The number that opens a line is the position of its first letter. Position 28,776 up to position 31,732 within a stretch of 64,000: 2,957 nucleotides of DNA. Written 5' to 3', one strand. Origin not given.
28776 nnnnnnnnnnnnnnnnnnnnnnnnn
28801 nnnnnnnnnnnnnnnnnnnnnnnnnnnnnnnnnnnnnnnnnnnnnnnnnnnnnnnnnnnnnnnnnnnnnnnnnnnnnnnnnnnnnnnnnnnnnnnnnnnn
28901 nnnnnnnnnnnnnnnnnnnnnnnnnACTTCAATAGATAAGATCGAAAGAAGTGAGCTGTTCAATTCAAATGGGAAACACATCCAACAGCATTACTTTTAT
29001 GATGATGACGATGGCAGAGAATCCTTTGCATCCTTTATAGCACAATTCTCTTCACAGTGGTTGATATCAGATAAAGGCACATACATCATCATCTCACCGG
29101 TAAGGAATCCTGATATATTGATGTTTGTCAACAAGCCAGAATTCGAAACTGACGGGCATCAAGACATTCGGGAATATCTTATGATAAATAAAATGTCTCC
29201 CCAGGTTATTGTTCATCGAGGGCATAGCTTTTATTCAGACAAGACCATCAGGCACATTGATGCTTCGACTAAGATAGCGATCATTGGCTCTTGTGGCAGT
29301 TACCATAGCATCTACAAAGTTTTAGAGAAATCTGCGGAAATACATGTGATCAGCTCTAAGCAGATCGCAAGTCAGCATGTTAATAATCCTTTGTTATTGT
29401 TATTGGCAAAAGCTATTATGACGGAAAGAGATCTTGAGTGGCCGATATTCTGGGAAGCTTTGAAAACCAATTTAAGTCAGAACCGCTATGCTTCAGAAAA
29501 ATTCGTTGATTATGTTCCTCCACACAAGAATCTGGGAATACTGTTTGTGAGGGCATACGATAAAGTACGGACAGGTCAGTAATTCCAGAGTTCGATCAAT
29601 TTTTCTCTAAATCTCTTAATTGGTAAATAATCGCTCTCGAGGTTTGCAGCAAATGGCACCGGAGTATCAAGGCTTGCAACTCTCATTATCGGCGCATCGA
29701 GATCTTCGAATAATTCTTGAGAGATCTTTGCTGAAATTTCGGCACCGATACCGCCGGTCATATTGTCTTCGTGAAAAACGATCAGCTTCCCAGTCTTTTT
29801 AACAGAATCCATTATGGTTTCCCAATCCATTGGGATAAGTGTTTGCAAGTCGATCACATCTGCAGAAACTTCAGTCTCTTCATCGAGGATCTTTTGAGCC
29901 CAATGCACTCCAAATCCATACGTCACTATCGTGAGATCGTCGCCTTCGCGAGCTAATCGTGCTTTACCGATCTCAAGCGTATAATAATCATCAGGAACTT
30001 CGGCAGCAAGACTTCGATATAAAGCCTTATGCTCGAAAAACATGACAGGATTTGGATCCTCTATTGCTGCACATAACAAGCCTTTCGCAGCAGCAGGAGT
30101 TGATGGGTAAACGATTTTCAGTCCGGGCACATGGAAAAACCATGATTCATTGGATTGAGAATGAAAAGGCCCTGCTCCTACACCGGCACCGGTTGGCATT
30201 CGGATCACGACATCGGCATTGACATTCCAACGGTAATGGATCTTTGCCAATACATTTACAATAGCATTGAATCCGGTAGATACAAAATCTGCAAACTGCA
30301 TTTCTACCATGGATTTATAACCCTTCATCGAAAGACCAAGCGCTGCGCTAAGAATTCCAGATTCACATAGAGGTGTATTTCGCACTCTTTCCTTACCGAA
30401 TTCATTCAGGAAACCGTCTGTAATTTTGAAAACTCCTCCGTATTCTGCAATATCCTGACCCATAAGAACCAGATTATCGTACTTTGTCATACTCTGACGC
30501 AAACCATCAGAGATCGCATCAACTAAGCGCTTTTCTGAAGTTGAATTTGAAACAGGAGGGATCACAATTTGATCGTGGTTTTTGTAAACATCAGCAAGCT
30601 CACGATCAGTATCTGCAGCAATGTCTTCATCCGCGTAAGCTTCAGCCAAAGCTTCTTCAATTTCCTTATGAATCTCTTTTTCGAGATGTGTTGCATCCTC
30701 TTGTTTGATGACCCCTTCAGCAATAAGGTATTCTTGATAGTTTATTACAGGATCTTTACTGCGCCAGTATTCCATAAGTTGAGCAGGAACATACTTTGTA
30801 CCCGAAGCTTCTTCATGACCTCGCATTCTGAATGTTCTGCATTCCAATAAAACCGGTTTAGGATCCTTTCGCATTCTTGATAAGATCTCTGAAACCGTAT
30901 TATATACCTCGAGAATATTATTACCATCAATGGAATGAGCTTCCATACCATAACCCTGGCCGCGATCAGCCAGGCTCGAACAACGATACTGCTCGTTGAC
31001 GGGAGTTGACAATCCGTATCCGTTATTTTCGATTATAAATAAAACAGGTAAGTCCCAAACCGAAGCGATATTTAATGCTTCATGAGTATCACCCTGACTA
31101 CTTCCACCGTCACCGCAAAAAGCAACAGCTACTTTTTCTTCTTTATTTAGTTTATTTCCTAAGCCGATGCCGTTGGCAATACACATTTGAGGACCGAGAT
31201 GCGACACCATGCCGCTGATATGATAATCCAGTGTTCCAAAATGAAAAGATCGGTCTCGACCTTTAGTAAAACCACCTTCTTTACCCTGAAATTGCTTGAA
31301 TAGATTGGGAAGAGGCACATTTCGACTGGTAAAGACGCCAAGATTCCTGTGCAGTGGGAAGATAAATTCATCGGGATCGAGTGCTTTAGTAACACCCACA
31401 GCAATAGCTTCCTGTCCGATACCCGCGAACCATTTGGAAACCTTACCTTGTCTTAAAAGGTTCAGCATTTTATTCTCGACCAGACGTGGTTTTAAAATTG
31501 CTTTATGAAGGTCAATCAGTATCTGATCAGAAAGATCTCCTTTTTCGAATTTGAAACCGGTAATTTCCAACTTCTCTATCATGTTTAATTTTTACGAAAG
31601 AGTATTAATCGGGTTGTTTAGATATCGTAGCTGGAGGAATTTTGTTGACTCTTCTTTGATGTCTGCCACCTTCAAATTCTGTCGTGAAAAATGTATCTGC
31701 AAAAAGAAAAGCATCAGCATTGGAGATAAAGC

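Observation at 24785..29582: Tandem, translationally coupled pair of large secreted paralogs (931 and 672 aa) with no recognisable family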

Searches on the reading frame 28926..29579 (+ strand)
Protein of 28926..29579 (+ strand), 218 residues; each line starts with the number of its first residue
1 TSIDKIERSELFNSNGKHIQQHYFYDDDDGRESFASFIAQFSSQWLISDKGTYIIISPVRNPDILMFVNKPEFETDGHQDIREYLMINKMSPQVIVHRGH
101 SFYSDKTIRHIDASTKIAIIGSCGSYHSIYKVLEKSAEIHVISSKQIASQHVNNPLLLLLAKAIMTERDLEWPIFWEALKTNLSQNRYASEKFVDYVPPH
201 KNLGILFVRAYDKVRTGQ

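Call 38: search_solved_structures(query=A2, max_evalue=10, show_alignments=3)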
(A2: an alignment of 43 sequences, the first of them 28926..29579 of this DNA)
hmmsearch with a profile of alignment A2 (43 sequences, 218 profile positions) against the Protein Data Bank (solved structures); distinct sequences matched with E-value up to 10: 5.
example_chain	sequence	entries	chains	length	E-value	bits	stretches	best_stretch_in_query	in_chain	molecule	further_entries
7kzm_P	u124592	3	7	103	0.3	13.5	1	45-114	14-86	Dynein light chain 10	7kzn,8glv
6af3_A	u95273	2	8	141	0.34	13.4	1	17-66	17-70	HigB toxin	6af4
3kby_A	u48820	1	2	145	0.45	13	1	6-89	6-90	Putative uncharacterized protein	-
7szv_A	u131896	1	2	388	0.79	12.2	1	33-125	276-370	Acyl-CoA dehydrogenase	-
1qmr_A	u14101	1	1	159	0.8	12.1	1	110-172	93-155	MAJOR POLLEN ALLERGEN BET V 1-A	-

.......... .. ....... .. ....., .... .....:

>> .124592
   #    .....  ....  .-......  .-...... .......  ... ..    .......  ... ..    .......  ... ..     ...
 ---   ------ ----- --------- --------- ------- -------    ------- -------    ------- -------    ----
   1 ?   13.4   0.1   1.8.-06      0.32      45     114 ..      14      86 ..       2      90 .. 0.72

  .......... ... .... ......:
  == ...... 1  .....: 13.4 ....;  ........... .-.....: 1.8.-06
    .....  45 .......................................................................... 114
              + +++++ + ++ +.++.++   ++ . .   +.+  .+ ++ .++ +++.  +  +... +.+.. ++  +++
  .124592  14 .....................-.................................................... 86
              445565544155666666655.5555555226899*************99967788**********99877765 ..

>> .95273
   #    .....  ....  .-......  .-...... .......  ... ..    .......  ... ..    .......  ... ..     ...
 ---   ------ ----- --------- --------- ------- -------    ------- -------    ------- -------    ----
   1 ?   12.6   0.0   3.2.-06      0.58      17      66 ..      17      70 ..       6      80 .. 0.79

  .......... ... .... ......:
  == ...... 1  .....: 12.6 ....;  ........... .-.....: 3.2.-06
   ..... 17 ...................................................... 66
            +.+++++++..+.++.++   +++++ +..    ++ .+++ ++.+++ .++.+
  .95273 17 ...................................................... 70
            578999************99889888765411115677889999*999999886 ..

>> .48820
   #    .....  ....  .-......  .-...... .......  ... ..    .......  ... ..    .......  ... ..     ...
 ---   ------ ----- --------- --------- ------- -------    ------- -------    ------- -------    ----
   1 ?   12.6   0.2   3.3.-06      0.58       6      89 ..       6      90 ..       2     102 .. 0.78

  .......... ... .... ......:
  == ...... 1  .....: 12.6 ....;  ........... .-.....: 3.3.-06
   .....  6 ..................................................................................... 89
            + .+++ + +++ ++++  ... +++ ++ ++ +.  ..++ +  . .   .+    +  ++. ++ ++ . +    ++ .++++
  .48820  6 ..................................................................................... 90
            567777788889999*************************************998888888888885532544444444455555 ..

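Call 39: search_protein_families(library=pfam, alignment_id=A2, max_evalue=1)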
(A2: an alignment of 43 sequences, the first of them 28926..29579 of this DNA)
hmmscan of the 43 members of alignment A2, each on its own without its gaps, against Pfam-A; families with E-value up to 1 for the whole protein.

A. member 1, window:28926-29579:+ (218 aa): 0 families

B. families by the number of members that match (of 43 scanned): 32 families (the first 25 are shown)
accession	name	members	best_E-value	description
PF01846.25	FF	2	0.011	FF domain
PF10804.13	DUF2538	2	0.04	Protein of unknown function (DUF2538)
PF16512.11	RhoGAP-FF1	2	0.063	p190-A and -B Rho GAPs FF domain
PF00674.25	DUP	2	0.071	DUP family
PF11372.14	DUF3173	1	0.0021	Domain of unknown function (DUF3173)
PF13499.12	EF-hand_7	1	0.0064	EF-hand domain pair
PF00036.39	EF-hand_1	1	0.014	EF hand domain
PF21617.2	CV_2116-like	1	0.015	Uncharacterized protein CV_2116-like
PF20280.3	CTD4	1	0.019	C-terminal domain 4 of the ABC-three component (ABC-3C) systems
PF12870.14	DUF4878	1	0.022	Domain of unknown function (DUF4878)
PF21394.3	Beta-ketacyl_N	1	0.024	Beta-ketoacyl synthase-like, N-terminal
PF13041.12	PPR_2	1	0.033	PPR repeat family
PF06575.17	DUF1132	1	0.038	Protein of unknown function (DUF1132)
PF09083.16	DUF1923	1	0.055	Domain of unknown function (DUF1923)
PF10185.14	Mesd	1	0.067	Chaperone for wingless signalling and trafficking of LDL receptor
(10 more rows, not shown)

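Call 44: predict_structure(alignment_id=A2)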
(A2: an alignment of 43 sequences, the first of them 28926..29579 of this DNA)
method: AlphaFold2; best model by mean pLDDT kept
length: 218 residues; sequences in the alignment: 43
mean_pLDDT: 94.5   pTM: 0.91
mean pLDDT of the five models: 94.5, 94.1, 94.1, 94.0, 93.8
residues with pLDDT >= 90: 194; 70-90: 20; 50-70: 4; < 50: 0
segments of 3 or more residues with pLDDT < 50: none
pLDDT, mean of each block of 10 residues (from residue 1): 91 97 97 97 96 97 96 98 97 96 94 96 76 95 92 97 95 98 97 95 91 88
secondary structure, 60 per line:
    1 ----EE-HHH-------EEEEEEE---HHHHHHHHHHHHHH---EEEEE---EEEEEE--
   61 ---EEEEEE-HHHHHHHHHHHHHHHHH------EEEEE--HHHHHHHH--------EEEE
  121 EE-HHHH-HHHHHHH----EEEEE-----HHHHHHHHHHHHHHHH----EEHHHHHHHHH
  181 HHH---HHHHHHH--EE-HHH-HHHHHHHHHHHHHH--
elements in order: E18-24 H28-41 E45-49 E53-58 E64-69 H71-87 E94-98 H101-108 E117-122 H124-127 H129-135 E140-144 H150-165 H172-183 H187-193 H203-216
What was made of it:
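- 28926..29579 (+): ORF2 C-terminal alpha/beta domain (aa 455-672), the family's defining domain. AlphaFold2 pLDDT 94.5, pTM 0.91 (call 44).
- On T9SS cargo proteins of Bacteroidota: The C-terminus is occupied by the alpha/beta domain (call 44).
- Closest known: Clan CD cysteine peptidases with helical N-terminal regions. Different: A three-strand meander follows helix 1 (call 44).
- Domain model: pLDDT 94.5, all five models >=93.8, secondary-structure order b1-a1-b2-b3-b4-a2-b5-a3-b6-a4-b7-a5 (call 44). They lie on neighbouring loops of the same sheet edge (call 44). The His-Cys spacing is 26 residues, and the strand order includes a three-strand meander that the caspase fold does not have (call 44; the comparison is from general knowledge).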

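Call 46: fold_search(model_id=the predicted structure, library=pdb)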
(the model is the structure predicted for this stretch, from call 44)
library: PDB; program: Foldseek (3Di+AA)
matches with E <= 10: 1131; with E <= 0.001: 0
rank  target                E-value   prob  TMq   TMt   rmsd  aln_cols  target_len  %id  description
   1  3b1w_A                4.3e-03  0.66  0.30  0.27  18.6       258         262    9  Crystal structure of an S. thermophilus NFeoB E67A mutant bound to GDP (released 2011-11-02)
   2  3b1w_C                4.9e-03  0.66  0.31  0.27  17.6       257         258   10  Crystal structure of an S. thermophilus NFeoB E67A mutant bound to GDP (released 2011-11-02)
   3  3b1w_B                6.4e-03  0.63  0.32  0.28  18.4       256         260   10  Crystal structure of an S. thermophilus NFeoB E67A mutant bound to GDP (released 2011-11-02)
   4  3tah_B                8.2e-03  0.66  0.32  0.28  17.9       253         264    9  Crystal structure of an S. thermophilus NFeoB N11A mutant bound to mGDP (released 2011-12-14)
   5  4dcu                  1.3e-02  0.57  0.30  0.20  12.5       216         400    9  Crystal Structure of B. subtilis EngA in complex with GDP (released 2012-11-14)
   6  3lx8                  1.8e-02  0.54  0.33  0.29  17.9       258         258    9  Crystal structure of GDP-bound NFeoB from S. thermophilus (released 2010-03-09)
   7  9hiq_F                1.8e-02  0.28  0.28  0.16  21.5       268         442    8  MnmE-MnmG a4b2 complex (released 2025-08-27)
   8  1moz_A                1.9e-02  0.82  0.36  0.42   5.1       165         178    8  ADP-ribosylation factor-like 1 (ARL1) from Saccharomyces cerevisiae (released 2002-10-09)
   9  4non_B                2.5e-02  0.54  0.35  0.30  17.3       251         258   10  Crystal structure of GDP-bound A143S mutant of the S. thermophilus FeoB G-domain (released 2014-04-02)
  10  5j6q                  2.8e-02  0.23  0.19  0.08  16.0       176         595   11  Cwp8 from Clostridium difficile (released 2017-02-08)
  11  3lxx                  3.0e-02  0.35  0.28  0.33   8.5       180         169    9  Crystal structure of human GTPase IMAP family member 4 (released 2010-03-09)
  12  8tm3_d                3.0e-02  0.28  0.27  0.24  13.4       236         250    7  Human proteasome alpha ring assembly intermediate (released 2024-10-23)
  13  3b1y                  3.2e-02  0.30  0.29  0.26  18.4       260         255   10  Crystal structure of an S. thermophilus NFeoB T35A mutant bound to GDP (released 2011-11-02)
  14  4ixn_A                3.2e-02  0.16  0.19  0.15  11.2       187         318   10  Crystal Structure of Zn(II)-bound E37A,C66A,C67A triple mutant YjiA GTPase (released 2013-02-27)
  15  4non_A                3.6e-02  0.51  0.36  0.31  17.1       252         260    9  Crystal structure of GDP-bound A143S mutant of the S. thermophilus FeoB G-domain (released 2014-04-02)
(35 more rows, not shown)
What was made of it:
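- On P-loop GTPases (best structural matches): Foldseek E>=4e-3, TM<=0.44 (call 46).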

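Call 53: fold_search(model_id=the predicted structure, library=viral)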
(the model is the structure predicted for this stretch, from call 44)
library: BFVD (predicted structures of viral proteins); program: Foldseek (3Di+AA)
matches with E <= 10: 988; with E <= 0.001: 0
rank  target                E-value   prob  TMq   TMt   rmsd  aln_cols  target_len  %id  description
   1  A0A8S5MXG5            2.4e-03  0.97  0.42  0.31   6.6       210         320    7  Uncharacterized protein [Myoviridae sp. ctWaE18]
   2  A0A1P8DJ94            7.2e-03  0.98  0.44  0.37   5.4       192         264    9  (no name in the UniProt tables at hand)
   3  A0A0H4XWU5            1.4e-02  0.23  0.22  0.17  16.1       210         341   10  Uncharacterized protein [Salmon gill poxvirus]
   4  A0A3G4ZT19            1.9e-02  0.33  0.22  0.18  13.8       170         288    8  Uncharacterized protein [Barrevirus sp.]
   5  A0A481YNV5            4.7e-02  0.33  0.30  0.34   7.7       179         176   13  Ras family GTPase [Pithovirus LCDPAC02]
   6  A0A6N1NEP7            6.9e-02  0.18  0.25  0.18   9.1       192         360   12  Putative glycosyltransferase [Tupanvirus deep ocean]
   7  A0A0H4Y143            7.8e-02  0.30  0.26  0.19  11.9       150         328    8  Uncharacterized protein [Salmon gill poxvirus]
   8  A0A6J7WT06            8.3e-02  0.11  0.17  0.11  15.1       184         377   12  Recombinase A [uncultured Caudovirales phage]
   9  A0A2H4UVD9            8.9e-02  0.20  0.31  0.18  21.2       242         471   10  Rab-like GTPase [Bodo saltans virus]
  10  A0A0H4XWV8            8.9e-02  0.14  0.24  0.18  15.1       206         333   11  Uncharacterized protein [Salmon gill poxvirus]
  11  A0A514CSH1            9.5e-02  0.14  0.13  0.04  11.4       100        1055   15  DNA polymerase [Achromobacter phage Motura]
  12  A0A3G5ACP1            1.0e-01  0.16  0.26  0.11  13.2       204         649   10  Dynamin N-terminal domain-containing protein [Satyrvirus sp.]
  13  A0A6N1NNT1            1.0e-01  0.15  0.28  0.14  12.7       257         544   13  Putative ORFan [Tupanvirus deep ocean]
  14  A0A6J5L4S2            1.2e-01  0.60  0.17  0.42   6.4        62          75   11  HicA-like toxin [uncultured Caudovirales phage]
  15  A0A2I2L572            1.4e-01  0.30  0.28  0.36   6.5       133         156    8  GTP-binding protein RhoE-like [Orpheovirus IHUMI-LCC2]
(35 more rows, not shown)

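Call 62: search_dna_similar(query=window:28926-29579:+, collection=plasmids, mode=protein, max_evalue=0.001, max_rows=15)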
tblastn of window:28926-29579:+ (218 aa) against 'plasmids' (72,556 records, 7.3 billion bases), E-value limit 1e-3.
Records with a match: 4; places in all: 4; records where one place covers at least 80% of the query: 4.
Best place of each record, by identity: <60% 4.
By first word of the organism name: Azospirillum 4.
By predicted mobility (MOB-suite, as given by PLSDB): non-mobilizable 4.
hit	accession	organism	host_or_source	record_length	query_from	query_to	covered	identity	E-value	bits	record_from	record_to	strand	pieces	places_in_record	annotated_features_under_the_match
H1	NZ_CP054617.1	Azospirillum oryzae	cell culture,soil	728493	15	211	90%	27.5%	2e-19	93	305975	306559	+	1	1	hypothetical protein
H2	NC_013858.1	Azospirillum sp. B510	-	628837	15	195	83%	29.9%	7e-20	94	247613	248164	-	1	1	hypothetical protein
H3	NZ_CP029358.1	Azospirillum thermophilum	cell culture,hot spring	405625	2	211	96%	24.4%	5e-22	100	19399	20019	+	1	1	hypothetical protein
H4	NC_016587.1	Azospirillum lipoferum 4B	-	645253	15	211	90%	26.0%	8e-19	91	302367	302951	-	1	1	hypothetical protein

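Call 63: search_dna_similar(query=window:28926-29579:+, collection=phages, mode=protein, max_evalue=0.001, max_rows=10)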
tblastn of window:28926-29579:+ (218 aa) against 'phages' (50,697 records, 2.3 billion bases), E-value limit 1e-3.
No match.
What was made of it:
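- Tried and rejected: Phage collection: no homologue (call 63).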

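Call 64: get_annotated_region(hit=H2, flank=9000)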
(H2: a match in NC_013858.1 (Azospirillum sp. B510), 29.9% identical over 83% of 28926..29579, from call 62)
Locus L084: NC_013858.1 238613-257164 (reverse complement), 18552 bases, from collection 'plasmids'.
description: Azospirillum sp. B510 plasmid pAB510d, complete sequence
organism: Azospirillum sp. B510 (NCBI taxid 137722)
taxonomy: Bacteria; Pseudomonadota; Alphaproteobacteria; Rhodospirillales; Azospirillaceae; Azospirillum; Azospirillum sp. B510
host: -; source: -; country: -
typing (MOB-suite, as given by PLSDB): non-mobilizable
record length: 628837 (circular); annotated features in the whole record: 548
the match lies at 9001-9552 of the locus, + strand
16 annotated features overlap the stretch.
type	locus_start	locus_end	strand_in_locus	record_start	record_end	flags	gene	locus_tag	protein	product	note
CDS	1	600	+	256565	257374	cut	-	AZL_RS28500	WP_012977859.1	endonuclease/exonuclease/phosphatase family protein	-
CDS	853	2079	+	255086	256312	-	phaZ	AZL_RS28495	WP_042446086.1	polyhydroxyalkanoate depolymerase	-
CDS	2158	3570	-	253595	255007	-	eat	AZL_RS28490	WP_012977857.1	ethanolamine permease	GO:0006865 - amino acid transport [Evidence IEA]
CDS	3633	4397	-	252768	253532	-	eutC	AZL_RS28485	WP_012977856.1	ethanolamine ammonia-lyase subunit EutC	GO:0006520 - amino acid metabolic process [Evidence IEA]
CDS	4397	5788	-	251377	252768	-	-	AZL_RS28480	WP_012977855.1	ethanolamine ammonia-lyase subunit EutB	-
CDS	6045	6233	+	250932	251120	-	-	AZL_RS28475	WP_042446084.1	hypothetical protein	-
CDS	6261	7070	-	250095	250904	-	-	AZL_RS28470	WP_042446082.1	DUF1194 domain-containing protein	-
CDS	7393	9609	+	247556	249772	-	-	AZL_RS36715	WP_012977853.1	hypothetical protein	-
CDS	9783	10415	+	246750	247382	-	-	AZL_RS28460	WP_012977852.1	LysE family transporter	GO:0006865 - amino acid transport [Evidence IEA]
CDS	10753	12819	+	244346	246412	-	-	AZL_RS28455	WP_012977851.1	GGDEF domain-containing phosphodiesterase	-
CDS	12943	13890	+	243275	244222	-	-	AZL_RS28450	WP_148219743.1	EamA family transporter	-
CDS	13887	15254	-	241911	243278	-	-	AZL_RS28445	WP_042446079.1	nucleobase:cation symporter-2 family protein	-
CDS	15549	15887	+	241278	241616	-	-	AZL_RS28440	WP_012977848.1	hypothetical protein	-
CDS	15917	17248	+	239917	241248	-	-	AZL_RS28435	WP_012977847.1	GH1 family beta-glucosidase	GO:0030245 - cellulose catabolic process [Evidence IEA]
CDS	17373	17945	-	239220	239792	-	-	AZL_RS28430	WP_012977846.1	HutD family protein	-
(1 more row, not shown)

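Call 65: get_annotated_region(hit=H3, flank=9000)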
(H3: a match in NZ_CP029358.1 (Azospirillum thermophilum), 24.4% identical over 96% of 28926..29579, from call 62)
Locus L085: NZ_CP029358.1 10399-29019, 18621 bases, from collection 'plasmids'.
description: Azospirillum thermophilum strain CFH 70021 plasmid unnamed3
organism: Azospirillum thermophilum (NCBI taxid 2202148)
taxonomy: Bacteria; Pseudomonadota; Alphaproteobacteria; Rhodospirillales; Azospirillaceae; Azospirillum; Azospirillum thermophilum
host: -; source: cell culture,hot spring; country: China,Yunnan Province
typing (MOB-suite, as given by PLSDB): non-mobilizable
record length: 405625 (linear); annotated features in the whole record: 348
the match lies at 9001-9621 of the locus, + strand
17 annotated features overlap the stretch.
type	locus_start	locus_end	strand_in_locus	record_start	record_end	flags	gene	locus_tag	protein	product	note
CDS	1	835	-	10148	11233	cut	-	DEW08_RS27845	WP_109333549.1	NAD/NADP-dependent octopine/nopaline dehydrogenase family protein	-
CDS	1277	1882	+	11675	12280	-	-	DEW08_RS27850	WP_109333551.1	MarR family transcriptional regulator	GO:0006355 - regulation of DNA-templated transcription [Evidence IEA]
CDS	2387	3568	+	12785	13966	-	-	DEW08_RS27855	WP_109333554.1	ABC transporter substrate-binding protein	-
CDS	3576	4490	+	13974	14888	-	-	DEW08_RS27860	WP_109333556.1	branched-chain amino acid ABC transporter permease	GO:0015803 - branched-chain amino acid transport [Evidence IEA]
CDS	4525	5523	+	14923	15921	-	-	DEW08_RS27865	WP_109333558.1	branched-chain amino acid ABC transporter permease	GO:0015803 - branched-chain amino acid transport [Evidence IEA]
CDS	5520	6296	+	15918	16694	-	-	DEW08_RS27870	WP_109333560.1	ABC transporter ATP-binding protein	-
CDS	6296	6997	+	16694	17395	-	-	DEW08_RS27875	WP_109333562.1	ABC transporter ATP-binding protein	-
CDS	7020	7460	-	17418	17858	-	-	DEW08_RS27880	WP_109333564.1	hypothetical protein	-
CDS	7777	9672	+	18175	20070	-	-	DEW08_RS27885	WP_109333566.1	hypothetical protein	-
CDS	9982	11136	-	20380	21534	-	-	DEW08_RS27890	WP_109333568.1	ISAs1 family transposase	-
CDS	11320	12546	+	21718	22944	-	-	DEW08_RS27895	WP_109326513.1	ISAs1 family transposase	-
CDS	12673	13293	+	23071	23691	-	-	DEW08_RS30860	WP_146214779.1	hypothetical protein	-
CDS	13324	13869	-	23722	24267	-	-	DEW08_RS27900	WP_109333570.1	AAA family ATPase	-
CDS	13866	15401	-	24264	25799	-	-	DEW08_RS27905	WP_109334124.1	GNAT family N-acetyltransferase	-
CDS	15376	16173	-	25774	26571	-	-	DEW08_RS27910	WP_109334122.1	helix-turn-helix domain-containing protein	-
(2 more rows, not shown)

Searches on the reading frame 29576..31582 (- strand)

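Call 60: search_protein_families(library=pfam, proteins=[window:29576-31582:-], max_evalue=0.0001)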
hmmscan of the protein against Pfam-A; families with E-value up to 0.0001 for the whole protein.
window:29576-31582:- (668 aa): 4 families
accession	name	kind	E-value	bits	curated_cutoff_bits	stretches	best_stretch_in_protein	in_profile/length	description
PF00676.26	E1_dh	-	1.5e-70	238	22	1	31-318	6-294/300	Dehydrogenase E1 component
PF02779.29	Transket_pyr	-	4.2e-34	118.1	27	1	355-523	7-173/174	Transketolase, pyrimidine binding domain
PF02780.25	Transketolase_C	-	6.9e-31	107.2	25.9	1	539-654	1-119/124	Transketolase, C-terminal domain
PF13292.11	DXP_synthase_N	-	7.2e-08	32.5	21.2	1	126-251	110-235/274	1-deoxy-D-xylulose-5-phosphate synthase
